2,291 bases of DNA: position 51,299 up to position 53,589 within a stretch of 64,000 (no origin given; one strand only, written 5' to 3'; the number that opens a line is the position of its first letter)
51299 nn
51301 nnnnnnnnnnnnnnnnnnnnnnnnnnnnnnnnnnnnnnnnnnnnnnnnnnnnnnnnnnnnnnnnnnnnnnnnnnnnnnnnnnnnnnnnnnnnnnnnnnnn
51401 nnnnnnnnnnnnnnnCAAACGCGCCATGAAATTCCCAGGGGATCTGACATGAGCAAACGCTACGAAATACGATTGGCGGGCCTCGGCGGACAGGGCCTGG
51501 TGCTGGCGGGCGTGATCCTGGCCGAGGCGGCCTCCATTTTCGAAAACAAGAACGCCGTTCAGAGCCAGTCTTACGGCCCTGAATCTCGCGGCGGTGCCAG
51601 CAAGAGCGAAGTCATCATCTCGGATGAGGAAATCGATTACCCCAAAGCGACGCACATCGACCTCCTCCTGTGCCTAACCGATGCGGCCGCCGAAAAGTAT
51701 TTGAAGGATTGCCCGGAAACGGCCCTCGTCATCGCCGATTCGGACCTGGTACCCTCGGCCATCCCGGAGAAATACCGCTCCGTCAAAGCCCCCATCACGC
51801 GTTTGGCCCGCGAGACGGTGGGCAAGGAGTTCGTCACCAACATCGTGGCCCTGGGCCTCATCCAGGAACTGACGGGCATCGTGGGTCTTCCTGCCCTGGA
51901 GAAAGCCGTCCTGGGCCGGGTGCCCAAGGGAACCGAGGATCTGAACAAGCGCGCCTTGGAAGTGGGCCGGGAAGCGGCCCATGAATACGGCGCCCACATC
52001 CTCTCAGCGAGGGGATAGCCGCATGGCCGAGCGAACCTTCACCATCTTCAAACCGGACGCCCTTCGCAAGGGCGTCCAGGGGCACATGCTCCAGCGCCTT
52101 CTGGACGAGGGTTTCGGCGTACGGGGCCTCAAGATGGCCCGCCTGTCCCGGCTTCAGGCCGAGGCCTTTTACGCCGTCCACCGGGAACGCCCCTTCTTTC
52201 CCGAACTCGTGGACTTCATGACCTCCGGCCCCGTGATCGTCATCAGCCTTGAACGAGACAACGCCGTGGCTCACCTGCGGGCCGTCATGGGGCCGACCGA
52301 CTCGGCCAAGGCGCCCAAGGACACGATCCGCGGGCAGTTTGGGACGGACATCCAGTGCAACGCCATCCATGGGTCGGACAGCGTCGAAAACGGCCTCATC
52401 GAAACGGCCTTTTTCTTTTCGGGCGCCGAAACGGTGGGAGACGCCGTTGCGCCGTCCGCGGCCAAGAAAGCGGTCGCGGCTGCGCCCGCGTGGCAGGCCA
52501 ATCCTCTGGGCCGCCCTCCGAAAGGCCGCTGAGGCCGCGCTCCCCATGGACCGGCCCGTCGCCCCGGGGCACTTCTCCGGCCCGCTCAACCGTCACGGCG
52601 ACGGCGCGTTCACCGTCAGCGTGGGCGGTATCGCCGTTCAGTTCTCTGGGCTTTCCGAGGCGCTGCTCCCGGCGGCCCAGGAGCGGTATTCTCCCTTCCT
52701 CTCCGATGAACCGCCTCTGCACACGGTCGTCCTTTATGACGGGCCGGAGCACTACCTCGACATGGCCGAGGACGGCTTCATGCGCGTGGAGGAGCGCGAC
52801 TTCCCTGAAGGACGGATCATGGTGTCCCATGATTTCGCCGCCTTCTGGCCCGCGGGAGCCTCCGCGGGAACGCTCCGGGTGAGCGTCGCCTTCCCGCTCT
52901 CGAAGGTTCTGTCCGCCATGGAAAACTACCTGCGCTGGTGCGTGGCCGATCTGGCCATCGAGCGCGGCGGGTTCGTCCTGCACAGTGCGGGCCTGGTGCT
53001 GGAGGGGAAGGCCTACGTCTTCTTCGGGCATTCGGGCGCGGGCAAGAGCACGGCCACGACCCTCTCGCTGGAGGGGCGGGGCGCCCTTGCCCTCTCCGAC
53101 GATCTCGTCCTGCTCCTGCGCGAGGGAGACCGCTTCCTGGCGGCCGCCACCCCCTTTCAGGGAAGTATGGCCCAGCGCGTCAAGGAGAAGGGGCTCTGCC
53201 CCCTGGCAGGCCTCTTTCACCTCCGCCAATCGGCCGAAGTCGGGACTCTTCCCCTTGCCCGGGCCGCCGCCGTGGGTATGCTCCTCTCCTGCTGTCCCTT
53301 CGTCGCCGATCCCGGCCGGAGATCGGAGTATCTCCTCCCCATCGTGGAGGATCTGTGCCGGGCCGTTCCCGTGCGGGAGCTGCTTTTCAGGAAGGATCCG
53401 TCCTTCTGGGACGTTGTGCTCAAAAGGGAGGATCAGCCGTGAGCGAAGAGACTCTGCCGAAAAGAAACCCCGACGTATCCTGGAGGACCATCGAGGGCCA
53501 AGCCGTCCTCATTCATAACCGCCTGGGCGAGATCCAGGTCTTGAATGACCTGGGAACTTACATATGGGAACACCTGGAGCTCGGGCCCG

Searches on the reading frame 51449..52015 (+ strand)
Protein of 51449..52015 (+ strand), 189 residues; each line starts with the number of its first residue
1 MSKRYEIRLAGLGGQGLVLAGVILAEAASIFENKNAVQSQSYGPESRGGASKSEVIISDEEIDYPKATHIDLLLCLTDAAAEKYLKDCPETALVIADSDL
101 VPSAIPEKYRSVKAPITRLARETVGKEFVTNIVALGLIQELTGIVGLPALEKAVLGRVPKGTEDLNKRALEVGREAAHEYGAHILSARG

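Call 7: search_protein_families(library=ncbifam, proteins=[window:51449-52015:+], max_evalue=0.01)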
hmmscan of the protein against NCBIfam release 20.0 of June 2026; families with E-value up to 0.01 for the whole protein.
window:51449-52015:+ (189 aa): 22 families
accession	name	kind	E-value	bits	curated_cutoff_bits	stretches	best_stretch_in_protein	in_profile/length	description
NF006323.0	PRK08537.1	equivalog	8.3e-65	217.5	235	1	4-178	2-179/181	2-oxoacid:ferredoxin oxidoreductase subunit gamma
NF006211.0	PRK08338.1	equivalog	2e-38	131.6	239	1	6-177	2-168/170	2-oxoacid:ferredoxin oxidoreductase subunit gamma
NF006275.0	PRK08441.1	equivalog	7.3e-31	107.1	216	1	4-179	2-180/185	2-oxoglutarate-acceptor oxidoreductase subunit OorC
TIGR03710.1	OAFO_sf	subfamily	4.8e-19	68.4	482.75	1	5-178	2-174/561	2-oxoacid:acceptor oxidoreductase subunit alpha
TIGR02175.1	PorC_KorC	subfamily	4.8e-17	62.3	81.1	1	5-175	2-173/177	2-oxoacid:acceptor oxidoreductase, gamma subunit, pyruvate/2-ketoisovalerate family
NF005323.0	PRK06853.1-3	equivalog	1e-13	51.7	238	1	3-106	5-108/197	indolepyruvate oxidoreductase subunit beta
NF045762.1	PhenlGlyoxDHPadE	equivalog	2e-12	47.3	300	1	5-154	2-155/187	NADH-dependent phenylglyoxylate dehydrogenase subunit gamma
NF005324.0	PRK06853.1-4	equivalog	2.5e-12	47.1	222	1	4-180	2-192/196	indolepyruvate oxidoreductase subunit beta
NF005322.0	PRK06853.1-2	equivalog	8.5e-12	45.2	237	2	3-105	4-107/197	indolepyruvate oxidoreductase subunit beta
NF040683.1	PorC_Meth_Thtga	equivalog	2.3e-11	43.8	270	1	5-175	2-171/177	pyruvate synthase subunit PorC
NF005325.0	PRK06853.1-5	equivalog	1.7e-10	41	230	1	4-176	3-190/192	indolepyruvate oxidoreductase subunit beta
NF006321.0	PRK08534.1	equivalog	4.8e-10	39.4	225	1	6-173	3-173/181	pyruvate ferredoxin oxidoreductase subunit gamma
TIGR03334.1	IOR_beta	equivalog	6.1e-09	36.1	205.8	1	5-102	1-97/189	indolepyruvate ferredoxin oxidoreductase subunit beta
NF004917.0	PRK06274.1-3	equivalog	2.2e-07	31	284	1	4-104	2-102/203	indolepyruvate oxidoreductase subunit beta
NF009589.0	PRK13030.1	subfamily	6.6e-07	27.4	816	1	2-72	726-799/1170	indolepyruvate ferredoxin oxidoreductase family protein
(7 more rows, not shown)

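Call 8: search_protein_families(library=pfam, proteins=[window:51449-52015:+], max_evalue=0.01)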
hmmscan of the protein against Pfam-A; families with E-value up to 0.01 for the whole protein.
window:51449-52015:+ (189 aa): 1 family
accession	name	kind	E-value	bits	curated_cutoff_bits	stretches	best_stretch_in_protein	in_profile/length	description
PF01558.24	POR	-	1.4e-29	103.9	27.4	1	13-175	1-173/173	Pyruvate ferredoxin/flavodoxin oxidoreductase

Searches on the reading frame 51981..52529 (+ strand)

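Call 7: search_protein_families(library=ncbifam, proteins=[window:51981-52529:+], max_evalue=0.01)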
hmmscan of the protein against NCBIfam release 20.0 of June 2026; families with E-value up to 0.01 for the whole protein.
window:51981-52529:+ (183 aa): 6 families
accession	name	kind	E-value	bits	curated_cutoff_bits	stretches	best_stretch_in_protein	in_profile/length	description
NF001908.0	PRK00668.1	equivalog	2.1e-48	163.7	155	1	15-152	2-139/141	nucleoside-diphosphate kinase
NF011116.0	PRK14545.1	equivalog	1.1e-43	148.7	217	1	17-151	4-138/139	nucleoside-diphosphate kinase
NF011113.0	PRK14541.1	equivalog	1.3e-41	142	255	1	17-152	2-137/140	nucleoside-diphosphate kinase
NF011114.0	PRK14542.1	equivalog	3.7e-40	136.8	250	1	17-150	2-135/137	nucleoside-diphosphate kinase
NF011112.0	PRK14540.1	equivalog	9.6e-32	109.6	202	1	15-147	1-133/135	nucleoside-diphosphate kinase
NF011115.0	PRK14543.1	equivalog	1.1e-10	41.7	287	1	14-122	3-116/169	nucleoside-diphosphate kinase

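Call 8: search_protein_families(library=pfam, proteins=[window:51981-52529:+], max_evalue=0.01)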
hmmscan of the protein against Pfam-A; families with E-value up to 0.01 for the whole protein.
window:51981-52529:+ (183 aa): 1 family
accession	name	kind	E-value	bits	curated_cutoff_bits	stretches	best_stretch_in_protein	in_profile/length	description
PF00334.24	NDK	-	1.7e-46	157.9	27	1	17-150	1-134/135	Nucleoside diphosphate kinase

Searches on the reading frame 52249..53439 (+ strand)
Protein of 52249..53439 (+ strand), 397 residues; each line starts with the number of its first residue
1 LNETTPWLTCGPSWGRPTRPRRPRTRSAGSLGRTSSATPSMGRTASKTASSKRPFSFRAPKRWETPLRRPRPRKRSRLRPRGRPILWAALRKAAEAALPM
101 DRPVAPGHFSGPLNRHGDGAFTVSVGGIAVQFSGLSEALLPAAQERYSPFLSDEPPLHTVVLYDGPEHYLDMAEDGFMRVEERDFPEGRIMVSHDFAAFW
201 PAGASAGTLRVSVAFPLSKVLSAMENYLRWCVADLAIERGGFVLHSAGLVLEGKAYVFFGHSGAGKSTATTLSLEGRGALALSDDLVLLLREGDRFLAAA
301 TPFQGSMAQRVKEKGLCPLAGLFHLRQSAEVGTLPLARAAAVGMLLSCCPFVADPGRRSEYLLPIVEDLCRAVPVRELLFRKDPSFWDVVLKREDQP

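Call 7: search_protein_families(library=ncbifam, proteins=[window:52249-53439:+], max_evalue=0.01)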
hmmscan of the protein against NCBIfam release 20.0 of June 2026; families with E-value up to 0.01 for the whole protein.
window:52249-53439:+ (397 aa): 3 families
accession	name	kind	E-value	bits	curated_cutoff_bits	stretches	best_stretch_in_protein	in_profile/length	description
TIGR04352.1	HprK_rel_A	equivalog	1.4e-07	30.9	200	1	214-291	71-145/280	HprK-related kinase A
TIGR04249.1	SCM_chp_ScmC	equivalog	1.8e-06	27.5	125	1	227-346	111-234/292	SynChlorMet cassette protein ScmC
TIGR04355.1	HprK_rel_B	hypoth_equivalog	3.3e-05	23.2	200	1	234-295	137-197/351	HprK-related kinase B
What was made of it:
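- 52546..53442 (+): ScmC-family, HprK-like P-loop protein, the first gene of the module. The start at MDRPV is inferred; the ORF is open from 52249 and overlaps ndk. Weak NCBIfam hits to HprK_rel_A (1.4e-7) and ScmC (1.8e-6) (call 7).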

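Call 8: search_protein_families(library=pfam, proteins=[window:52249-53439:+], max_evalue=0.01)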
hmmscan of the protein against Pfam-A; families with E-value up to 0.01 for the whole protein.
window:52249-53439:+ (397 aa): 0 families
